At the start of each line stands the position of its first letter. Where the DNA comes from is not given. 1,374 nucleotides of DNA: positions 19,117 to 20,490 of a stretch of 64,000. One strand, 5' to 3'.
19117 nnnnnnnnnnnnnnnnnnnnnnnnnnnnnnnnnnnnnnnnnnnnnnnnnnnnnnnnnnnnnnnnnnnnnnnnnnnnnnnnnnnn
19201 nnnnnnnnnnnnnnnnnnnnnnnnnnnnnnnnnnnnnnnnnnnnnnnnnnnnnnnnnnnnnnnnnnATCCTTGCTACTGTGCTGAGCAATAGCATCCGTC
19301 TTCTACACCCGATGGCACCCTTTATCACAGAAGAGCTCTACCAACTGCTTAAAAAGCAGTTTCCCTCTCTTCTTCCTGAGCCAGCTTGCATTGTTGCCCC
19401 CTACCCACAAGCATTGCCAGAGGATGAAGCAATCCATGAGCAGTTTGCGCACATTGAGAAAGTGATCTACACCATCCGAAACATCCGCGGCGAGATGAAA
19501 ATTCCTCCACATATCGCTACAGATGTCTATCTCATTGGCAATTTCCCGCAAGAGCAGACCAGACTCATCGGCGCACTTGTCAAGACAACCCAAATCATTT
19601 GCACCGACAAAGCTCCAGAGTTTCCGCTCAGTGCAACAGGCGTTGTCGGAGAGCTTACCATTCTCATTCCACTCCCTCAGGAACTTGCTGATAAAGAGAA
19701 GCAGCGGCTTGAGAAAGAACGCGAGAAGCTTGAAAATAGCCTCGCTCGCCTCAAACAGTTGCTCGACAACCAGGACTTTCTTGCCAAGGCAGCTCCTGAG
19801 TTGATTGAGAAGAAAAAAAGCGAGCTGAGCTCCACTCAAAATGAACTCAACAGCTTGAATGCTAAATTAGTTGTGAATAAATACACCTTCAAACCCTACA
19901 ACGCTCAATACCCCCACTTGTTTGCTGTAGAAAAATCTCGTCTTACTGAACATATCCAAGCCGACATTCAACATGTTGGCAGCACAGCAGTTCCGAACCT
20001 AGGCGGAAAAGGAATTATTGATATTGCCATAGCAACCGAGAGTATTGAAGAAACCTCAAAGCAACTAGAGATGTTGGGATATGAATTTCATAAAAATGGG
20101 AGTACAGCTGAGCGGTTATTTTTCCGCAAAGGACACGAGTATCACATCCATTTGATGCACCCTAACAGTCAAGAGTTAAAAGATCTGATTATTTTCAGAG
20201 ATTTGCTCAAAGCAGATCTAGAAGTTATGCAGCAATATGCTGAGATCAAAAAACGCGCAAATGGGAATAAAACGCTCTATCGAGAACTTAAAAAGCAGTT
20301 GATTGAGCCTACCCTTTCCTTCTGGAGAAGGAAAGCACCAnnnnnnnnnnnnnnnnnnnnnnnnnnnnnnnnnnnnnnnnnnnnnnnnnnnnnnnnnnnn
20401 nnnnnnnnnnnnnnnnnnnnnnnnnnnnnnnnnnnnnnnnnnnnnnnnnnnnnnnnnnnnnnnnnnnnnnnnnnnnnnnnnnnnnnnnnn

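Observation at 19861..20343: ValRS fused in frame to a complete GrpB-family domain, one base away from being two genes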

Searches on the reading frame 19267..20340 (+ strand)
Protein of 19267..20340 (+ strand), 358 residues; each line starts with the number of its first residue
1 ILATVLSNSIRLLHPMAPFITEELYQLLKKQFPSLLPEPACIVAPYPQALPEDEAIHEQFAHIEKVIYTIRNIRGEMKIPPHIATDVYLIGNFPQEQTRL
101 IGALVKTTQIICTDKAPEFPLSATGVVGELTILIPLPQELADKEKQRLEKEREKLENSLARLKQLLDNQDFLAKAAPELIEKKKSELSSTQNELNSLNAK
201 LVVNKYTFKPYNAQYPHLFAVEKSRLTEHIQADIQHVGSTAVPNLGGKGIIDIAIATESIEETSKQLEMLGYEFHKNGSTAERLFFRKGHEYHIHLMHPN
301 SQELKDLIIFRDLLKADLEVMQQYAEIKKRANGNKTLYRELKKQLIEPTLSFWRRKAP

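Call 26: search_protein_representatives(protein=window:19267-20340:+)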
Query: 358 residues. Proteins with E-value up to 0.001 (for the whole library): 8028; up to 1e-10: 1399; up to 1e-30: 17. The best 150 are listed.
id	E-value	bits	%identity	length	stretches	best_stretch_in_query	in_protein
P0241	2.3e-47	178.1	54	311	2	31-197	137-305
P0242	1.5e-43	165.6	48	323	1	2-203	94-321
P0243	6.4e-40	153.6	47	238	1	2-202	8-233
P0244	9.8e-39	149.7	49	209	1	13-202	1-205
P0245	4.8e-38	147.5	45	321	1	2-195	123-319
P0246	2.1e-36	142.1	55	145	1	64-201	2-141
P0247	3.4e-36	141.4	48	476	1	2-198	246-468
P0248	1.2e-34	136.3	44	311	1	1-201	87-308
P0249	1.0e-32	130.0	45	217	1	13-201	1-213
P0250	1.1e-32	129.8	42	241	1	1-201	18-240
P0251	2.5e-32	128.7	46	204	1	16-199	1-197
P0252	2.9e-32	128.4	43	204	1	33-201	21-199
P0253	3.8e-32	128.1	46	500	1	1-197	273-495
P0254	1.2e-31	126.4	49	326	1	204-349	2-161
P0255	1.4e-31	126.2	43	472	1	1-201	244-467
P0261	1.5e-28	116.3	51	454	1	204-345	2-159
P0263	1.7e-28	116.1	51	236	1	200-347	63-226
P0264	2.2e-28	115.7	49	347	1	183-347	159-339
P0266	2.8e-28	115.3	50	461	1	204-340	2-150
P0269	5.3e-28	114.5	49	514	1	204-345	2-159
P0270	1.4e-27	113.0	48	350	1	204-347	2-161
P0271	1.9e-27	112.6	51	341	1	204-347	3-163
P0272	2.0e-27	112.6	46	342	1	204-345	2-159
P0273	2.9e-27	112.0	51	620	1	203-346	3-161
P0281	7.1e-26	107.5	47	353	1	204-347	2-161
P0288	5.4e-25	104.6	46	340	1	205-352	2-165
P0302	2.1e-23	99.3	35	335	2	208-330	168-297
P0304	4.3e-23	98.3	41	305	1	170-338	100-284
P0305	4.8e-23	98.2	47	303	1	200-331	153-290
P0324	9.9e-22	93.8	34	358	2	198-341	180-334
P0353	3.7e-20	88.7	44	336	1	200-347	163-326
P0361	6.8e-20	87.8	34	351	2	208-331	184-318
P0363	8.8e-20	87.4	46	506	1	201-347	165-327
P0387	4.3e-19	85.2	32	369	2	210-331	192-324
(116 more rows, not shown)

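Call 28: search_protein_families(library=pfam, proteins=[P0254, P0270, P0271, P0272, P0281, P0288, P0261, P0266, P0269, P0273], max_evalue=0.001)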
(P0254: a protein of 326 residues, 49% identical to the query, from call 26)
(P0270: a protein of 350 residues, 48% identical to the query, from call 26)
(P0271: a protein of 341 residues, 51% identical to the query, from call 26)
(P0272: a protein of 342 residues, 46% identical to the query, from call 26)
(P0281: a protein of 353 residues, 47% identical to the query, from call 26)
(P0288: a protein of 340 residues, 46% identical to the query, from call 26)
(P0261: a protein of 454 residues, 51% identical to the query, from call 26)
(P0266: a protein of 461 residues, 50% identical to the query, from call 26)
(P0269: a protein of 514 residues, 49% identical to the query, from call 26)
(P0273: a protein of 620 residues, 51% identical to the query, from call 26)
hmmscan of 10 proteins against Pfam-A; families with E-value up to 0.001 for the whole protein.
P0254 (326 aa): 7 families
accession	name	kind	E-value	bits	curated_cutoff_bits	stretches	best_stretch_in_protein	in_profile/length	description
PF04229.20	GrpB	-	5e-38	131.2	25.5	1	7-160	5-155/159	GrpB protein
PF00583.31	Acetyltransf_1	-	9.9e-16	58.5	20.7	1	209-299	28-116/116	Acetyltransferase (GNAT) family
PF13508.13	Acetyltransf_7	-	4.4e-13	49.9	27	1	214-301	3-84/84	Acetyltransferase (GNAT) domain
PF13420.13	Acetyltransf_4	-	6.7e-11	42.9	24.3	1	165-319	1-154/155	Acetyltransferase (GNAT) domain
PF13673.13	Acetyltransf_10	-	1.6e-08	35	23.6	1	210-304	27-112/128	Acetyltransferase (GNAT) domain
PF13302.13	Acetyltransf_3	-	7e-07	30.5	25.4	1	165-300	4-138/138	Acetyltransferase (GNAT) domain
PF08445.16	FR47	-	6.4e-05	23.3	22.1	1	249-302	29-80/86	FR47-like protein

P0270 (350 aa): 3 families
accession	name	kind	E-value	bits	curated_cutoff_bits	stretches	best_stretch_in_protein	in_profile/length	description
PF04229.20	GrpB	-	5.2e-38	131.2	25.5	1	7-163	5-156/159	GrpB protein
PF00583.31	Acetyltransf_1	-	2.7e-07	31.3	20.7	1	232-315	27-113/116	Acetyltransferase (GNAT) family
PF13508.13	Acetyltransf_7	-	0.00015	22.5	27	1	239-315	4-79/84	Acetyltransferase (GNAT) domain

P0271 (341 aa): 3 families
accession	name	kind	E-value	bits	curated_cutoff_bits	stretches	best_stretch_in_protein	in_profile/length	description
PF04229.20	GrpB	-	4.4e-39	134.6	25.5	1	8-166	5-157/159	GrpB protein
PF13238.12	AAA_18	-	4.4e-07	30.8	29.4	1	176-293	2-115/128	AAA domain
PF13671.12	AAA_33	-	1.6e-06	28.9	27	0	175-194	2-21/143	AAA domain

P0272 (342 aa): 4 families
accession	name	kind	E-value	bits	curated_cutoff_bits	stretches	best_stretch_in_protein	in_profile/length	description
PF04229.20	GrpB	-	2.7e-38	132.1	25.5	1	7-165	5-158/159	GrpB protein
PF00583.31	Acetyltransf_1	-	7.2e-13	49.3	20.7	1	197-307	14-116/116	Acetyltransferase (GNAT) family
PF13508.13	Acetyltransf_7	-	8e-12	45.8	27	1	218-308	4-83/84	Acetyltransferase (GNAT) domain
PF13673.13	Acetyltransf_10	-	3.6e-06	27.4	23.6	1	210-310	24-110/128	Acetyltransferase (GNAT) domain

P0281 (353 aa): 3 families
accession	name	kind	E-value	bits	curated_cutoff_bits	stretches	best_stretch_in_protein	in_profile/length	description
PF04229.20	GrpB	-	2.5e-38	132.2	25.5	1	7-164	5-157/159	GrpB protein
PF13523.12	Acetyltransf_8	-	1.5e-10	41.4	27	1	183-332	8-143/145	Acetyltransferase (GNAT) domain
PF13302.13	Acetyltransf_3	-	1.7e-05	26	25.4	1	175-327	6-138/138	Acetyltransferase (GNAT) domain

P0288 (340 aa): 2 families
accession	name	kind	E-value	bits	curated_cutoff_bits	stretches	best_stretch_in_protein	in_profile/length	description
PF04229.20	GrpB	-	2.5e-34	119.2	25.5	1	6-163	5-157/159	GrpB protein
PF01872.23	RibD_C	-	4.3e-13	50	24.1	1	172-332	1-194/197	RibD C-terminal domain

P0261 (454 aa): 4 families
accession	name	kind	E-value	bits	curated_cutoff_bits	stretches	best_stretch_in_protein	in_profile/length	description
PF04229.20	GrpB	-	1.1e-36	126.8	25.5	1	7-166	5-159/159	GrpB protein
PF04655.20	APH_6_hur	-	1.7e-29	103.4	27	1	220-439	23-251/252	Aminoglycoside/hydroxyurea antibiotic resistance kinase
PF01636.29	APH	-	1.5e-05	25.3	23.2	1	224-372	21-193/239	Phosphotransferase enzyme family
PF03881.20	Fructosamin_kin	-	0.00011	22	22.4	1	340-392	179-232/288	Fructosamine kinase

P0266 (461 aa): 2 families
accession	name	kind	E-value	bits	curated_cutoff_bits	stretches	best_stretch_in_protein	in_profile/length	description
PF04229.20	GrpB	-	3e-35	122.2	25.5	1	7-165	5-158/159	GrpB protein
PF01636.29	APH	-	6.4e-18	65.8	23.2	1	200-416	13-231/239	Phosphotransferase enzyme family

P0269 (514 aa): 9 families
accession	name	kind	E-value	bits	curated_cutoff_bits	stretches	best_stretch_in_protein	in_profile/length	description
PF04229.20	GrpB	-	3.5e-36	125.2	25.5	1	7-165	5-158/159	GrpB protein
PF00583.31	Acetyltransf_1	-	1.7e-31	109.3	20.7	2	218-311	27-116/116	Acetyltransferase (GNAT) family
PF13508.13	Acetyltransf_7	-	1.1e-25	90.3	27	2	225-313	2-84/84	Acetyltransferase (GNAT) domain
PF13673.13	Acetyltransf_10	-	2.9e-19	69.7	23.6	2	223-316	28-112/128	Acetyltransferase (GNAT) domain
PF13420.13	Acetyltransf_4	-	1.5e-16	61.2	24.3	1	178-331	1-154/155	Acetyltransferase (GNAT) domain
PF13302.13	Acetyltransf_3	-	5.8e-16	59.9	25.4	1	176-312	2-138/138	Acetyltransferase (GNAT) domain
PF08445.16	FR47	-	1.5e-07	31.8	22.1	1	264-314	32-80/86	FR47-like protein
PF13527.13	Acetyltransf_9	-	7.2e-05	23.2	25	0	225-312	40-125/127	Acetyltransferase (GNAT) domain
PF17013.11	Acetyltransf_15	-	0.00026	20.9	35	0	389-447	36-98/210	Putative acetyl-transferase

P0273 (620 aa): 5 families
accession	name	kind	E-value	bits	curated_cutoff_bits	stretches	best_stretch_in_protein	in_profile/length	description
PF01636.29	APH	-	2.5e-37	129.4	23.2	1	368-595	7-239/239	Phosphotransferase enzyme family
PF04229.20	GrpB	-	4.5e-37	128.1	25.5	1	9-165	5-157/159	GrpB protein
PF13238.12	AAA_18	-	1.6e-07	32.3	29.4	1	171-288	2-115/128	AAA domain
PF13671.12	AAA_33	-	1.7e-05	25.6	27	1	170-294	2-130/143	AAA domain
PF03881.20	Fructosamin_kin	-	0.00044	20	22.4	1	519-611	181-274/288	Fructosamine kinase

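Call 29: search_protein_families(library=pfam, proteins=[P0264, P0304, P0305, P0353, P0363, P0263, P0302, P0324, P0361, P0387], max_evalue=0.001)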
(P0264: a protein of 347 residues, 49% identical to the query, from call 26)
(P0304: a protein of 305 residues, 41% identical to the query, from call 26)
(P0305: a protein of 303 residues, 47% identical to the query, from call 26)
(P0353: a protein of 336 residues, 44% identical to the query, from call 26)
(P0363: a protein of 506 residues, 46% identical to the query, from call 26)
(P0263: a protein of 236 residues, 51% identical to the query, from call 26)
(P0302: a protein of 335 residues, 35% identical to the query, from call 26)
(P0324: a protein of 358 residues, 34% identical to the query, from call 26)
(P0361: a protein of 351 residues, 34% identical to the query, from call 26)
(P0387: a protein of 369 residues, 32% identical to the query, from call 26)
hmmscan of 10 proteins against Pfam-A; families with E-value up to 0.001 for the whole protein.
P0264 (347 aa): 2 families
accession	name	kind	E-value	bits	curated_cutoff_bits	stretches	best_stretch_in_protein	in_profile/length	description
PF04229.20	GrpB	-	6.6e-38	130.8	25.5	1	185-342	5-157/159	GrpB protein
PF13238.12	AAA_18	-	0.00013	22.8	29.4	1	15-59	1-44/128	AAA domain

P0304 (305 aa): 1 family
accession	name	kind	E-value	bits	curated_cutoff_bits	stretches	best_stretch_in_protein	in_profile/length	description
PF04229.20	GrpB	-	1.4e-33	116.8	25.5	1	144-300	6-157/159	GrpB protein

P0305 (303 aa): 2 families
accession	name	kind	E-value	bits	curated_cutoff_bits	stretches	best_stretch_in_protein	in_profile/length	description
PF04229.20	GrpB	-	5.5e-30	105.1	25.5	1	159-289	2-133/159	GrpB protein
PF13302.13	Acetyltransf_3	-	2.3e-18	67.7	25.4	1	7-138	1-138/138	Acetyltransferase (GNAT) domain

P0353 (336 aa): 3 families
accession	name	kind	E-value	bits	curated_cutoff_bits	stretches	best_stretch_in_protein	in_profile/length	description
PF04229.20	GrpB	-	3e-35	122.2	25.5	1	173-330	6-158/159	GrpB protein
PF13302.13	Acetyltransf_3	-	2.6e-33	116.1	25.4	1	8-148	1-138/138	Acetyltransferase (GNAT) domain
PF00583.31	Acetyltransf_1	-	5.1e-10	40.1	20.7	1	53-147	24-116/116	Acetyltransferase (GNAT) family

P0363 (506 aa): 5 families
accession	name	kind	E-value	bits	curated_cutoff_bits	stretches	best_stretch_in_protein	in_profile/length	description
PF13302.13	Acetyltransf_3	-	1.5e-39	136.2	25.4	1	8-149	1-138/138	Acetyltransferase (GNAT) domain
PF04229.20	GrpB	-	7.7e-32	111.1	25.5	1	173-330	5-157/159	GrpB protein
PF13523.12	Acetyltransf_8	-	3.7e-18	66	27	1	350-484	8-142/145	Acetyltransferase (GNAT) domain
PF00583.31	Acetyltransf_1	-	5.4e-17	62.6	20.7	1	52-148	22-116/116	Acetyltransferase (GNAT) family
PF08445.16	FR47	-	5.2e-06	26.8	22.1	0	98-154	29-83/86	FR47-like protein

P0263 (236 aa): 1 family
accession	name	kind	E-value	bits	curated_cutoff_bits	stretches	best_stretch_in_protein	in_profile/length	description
PF04229.20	GrpB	-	6.8e-39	134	25.5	1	72-230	5-158/159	GrpB protein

P0302 (335 aa): 2 families
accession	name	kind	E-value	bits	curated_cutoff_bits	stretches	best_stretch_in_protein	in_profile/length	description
PF04229.20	GrpB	-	2.2e-95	317.6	25.5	2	166-322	2-158/159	GrpB protein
PF16525.10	MHB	-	0.00053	20.6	27.4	0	277-319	19-61/77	Haemophore, haem-binding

P0324 (358 aa): 1 family
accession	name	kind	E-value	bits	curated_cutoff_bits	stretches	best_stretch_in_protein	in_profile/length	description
PF04229.20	GrpB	-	1.7e-86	288.7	25.5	2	11-167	2-156/159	GrpB protein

P0361 (351 aa): 1 family
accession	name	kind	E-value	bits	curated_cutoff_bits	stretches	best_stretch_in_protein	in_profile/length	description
PF04229.20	GrpB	-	1.8e-96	321.1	25.5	2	182-340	2-156/159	GrpB protein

P0387 (369 aa): 1 family
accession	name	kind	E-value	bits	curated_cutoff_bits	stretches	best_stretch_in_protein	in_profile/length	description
PF04229.20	GrpB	-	6.2e-102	338.9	25.5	2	187-348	1-158/159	GrpB protein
